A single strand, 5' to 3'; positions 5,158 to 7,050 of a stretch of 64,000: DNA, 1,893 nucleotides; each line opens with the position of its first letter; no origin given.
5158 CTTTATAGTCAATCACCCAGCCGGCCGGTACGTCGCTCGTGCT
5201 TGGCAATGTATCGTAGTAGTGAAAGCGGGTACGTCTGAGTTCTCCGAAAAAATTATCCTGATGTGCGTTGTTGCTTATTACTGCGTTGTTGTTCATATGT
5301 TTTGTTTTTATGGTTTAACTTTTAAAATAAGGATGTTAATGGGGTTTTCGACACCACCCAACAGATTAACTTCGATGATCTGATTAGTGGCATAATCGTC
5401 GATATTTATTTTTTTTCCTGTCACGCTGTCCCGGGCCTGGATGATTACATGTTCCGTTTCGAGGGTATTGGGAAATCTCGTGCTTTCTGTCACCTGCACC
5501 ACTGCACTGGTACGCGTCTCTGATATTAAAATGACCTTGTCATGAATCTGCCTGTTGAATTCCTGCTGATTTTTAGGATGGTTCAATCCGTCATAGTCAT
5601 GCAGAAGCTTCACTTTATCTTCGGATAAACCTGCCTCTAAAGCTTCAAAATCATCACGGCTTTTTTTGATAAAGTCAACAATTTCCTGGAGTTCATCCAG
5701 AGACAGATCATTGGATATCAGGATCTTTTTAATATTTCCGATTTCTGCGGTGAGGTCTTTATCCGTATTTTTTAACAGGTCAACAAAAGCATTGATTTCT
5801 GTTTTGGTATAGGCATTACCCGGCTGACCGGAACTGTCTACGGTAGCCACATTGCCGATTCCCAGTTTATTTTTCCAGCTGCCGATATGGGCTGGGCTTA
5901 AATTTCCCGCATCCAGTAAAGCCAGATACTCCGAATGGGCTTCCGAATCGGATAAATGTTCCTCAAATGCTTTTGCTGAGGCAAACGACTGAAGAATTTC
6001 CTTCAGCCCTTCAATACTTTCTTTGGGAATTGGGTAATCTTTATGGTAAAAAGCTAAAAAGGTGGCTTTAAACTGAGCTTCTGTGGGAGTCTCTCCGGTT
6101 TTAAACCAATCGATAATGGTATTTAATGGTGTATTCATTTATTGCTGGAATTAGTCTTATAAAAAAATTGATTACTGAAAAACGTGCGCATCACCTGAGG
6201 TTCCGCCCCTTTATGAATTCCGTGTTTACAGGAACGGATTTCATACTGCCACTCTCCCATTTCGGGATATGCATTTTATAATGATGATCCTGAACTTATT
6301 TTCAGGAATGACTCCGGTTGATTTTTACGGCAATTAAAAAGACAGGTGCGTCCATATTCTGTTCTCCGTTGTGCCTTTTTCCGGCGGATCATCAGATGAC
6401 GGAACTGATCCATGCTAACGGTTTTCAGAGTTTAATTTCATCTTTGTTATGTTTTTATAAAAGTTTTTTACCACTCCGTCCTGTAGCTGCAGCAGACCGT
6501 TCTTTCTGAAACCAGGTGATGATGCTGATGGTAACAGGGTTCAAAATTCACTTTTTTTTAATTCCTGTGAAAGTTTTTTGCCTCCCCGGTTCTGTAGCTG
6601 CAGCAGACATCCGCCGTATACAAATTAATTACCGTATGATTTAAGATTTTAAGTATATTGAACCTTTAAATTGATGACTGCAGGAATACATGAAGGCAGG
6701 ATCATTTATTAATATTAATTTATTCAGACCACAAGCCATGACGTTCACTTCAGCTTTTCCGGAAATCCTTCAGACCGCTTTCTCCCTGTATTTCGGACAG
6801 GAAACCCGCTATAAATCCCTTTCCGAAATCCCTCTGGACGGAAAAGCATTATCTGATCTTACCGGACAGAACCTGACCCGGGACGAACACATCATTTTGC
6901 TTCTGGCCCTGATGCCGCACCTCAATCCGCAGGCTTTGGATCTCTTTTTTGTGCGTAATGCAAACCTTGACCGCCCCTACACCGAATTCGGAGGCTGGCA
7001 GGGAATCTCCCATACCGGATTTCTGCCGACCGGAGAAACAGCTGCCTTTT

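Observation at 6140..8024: AAA+ ATPase transcribed divergently from the fibre-like operon, with a duplicated 38-bp element in the shared promoter region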

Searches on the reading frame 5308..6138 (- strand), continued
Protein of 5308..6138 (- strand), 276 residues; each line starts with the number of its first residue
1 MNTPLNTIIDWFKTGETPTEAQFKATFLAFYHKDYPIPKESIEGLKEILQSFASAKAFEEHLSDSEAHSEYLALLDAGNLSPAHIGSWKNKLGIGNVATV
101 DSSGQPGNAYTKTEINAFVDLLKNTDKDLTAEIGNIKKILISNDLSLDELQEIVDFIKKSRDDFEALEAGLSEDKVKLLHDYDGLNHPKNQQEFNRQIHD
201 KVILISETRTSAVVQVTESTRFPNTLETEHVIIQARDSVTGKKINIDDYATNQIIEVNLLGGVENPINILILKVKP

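Call 86: find_encoding_contigs(protein=P0285, flank=10000, max_places=1)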
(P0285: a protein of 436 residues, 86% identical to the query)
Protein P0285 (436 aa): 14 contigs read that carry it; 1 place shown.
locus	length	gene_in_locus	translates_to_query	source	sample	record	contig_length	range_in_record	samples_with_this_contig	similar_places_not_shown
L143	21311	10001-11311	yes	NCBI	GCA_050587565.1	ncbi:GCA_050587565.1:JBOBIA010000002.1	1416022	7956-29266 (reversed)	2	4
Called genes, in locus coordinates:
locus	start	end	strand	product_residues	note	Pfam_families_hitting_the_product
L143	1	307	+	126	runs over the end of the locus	-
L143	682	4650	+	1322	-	-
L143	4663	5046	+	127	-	-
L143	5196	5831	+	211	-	-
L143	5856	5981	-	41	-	-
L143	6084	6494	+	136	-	-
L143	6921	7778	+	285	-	-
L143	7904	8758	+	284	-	-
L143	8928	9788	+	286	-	-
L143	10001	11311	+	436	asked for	PF00004:AAA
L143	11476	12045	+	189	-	-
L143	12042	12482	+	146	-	PF00959:Phage_lysozyme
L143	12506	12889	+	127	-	-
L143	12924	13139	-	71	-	-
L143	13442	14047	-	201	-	-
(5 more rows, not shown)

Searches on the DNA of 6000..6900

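Call 25: search_rna_families(source=window, start=6000, end=6900, threshold=evalue, max_evalue=10)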
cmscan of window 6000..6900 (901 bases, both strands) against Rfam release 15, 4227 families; matches with E-value up to 10: 3.
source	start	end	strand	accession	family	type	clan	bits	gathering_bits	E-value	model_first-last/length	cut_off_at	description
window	6360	6412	+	RF02507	Atu_Ti3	Gene; sRNA;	-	19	50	0.34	1-89/89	no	Rhizobiales sRNA Atu_Ti3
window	6000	6077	-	RF03940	MIR9563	Gene; miRNA;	-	15.9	90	7.3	1-81/127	3'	MIR9563 microRNA precursor family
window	6121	6182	+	RF00592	SNORD78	Gene; snRNA; snoRNA; CD-box;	CL00051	15.3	38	8.7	1-65/65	no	Small nucleolar RNA SNORD78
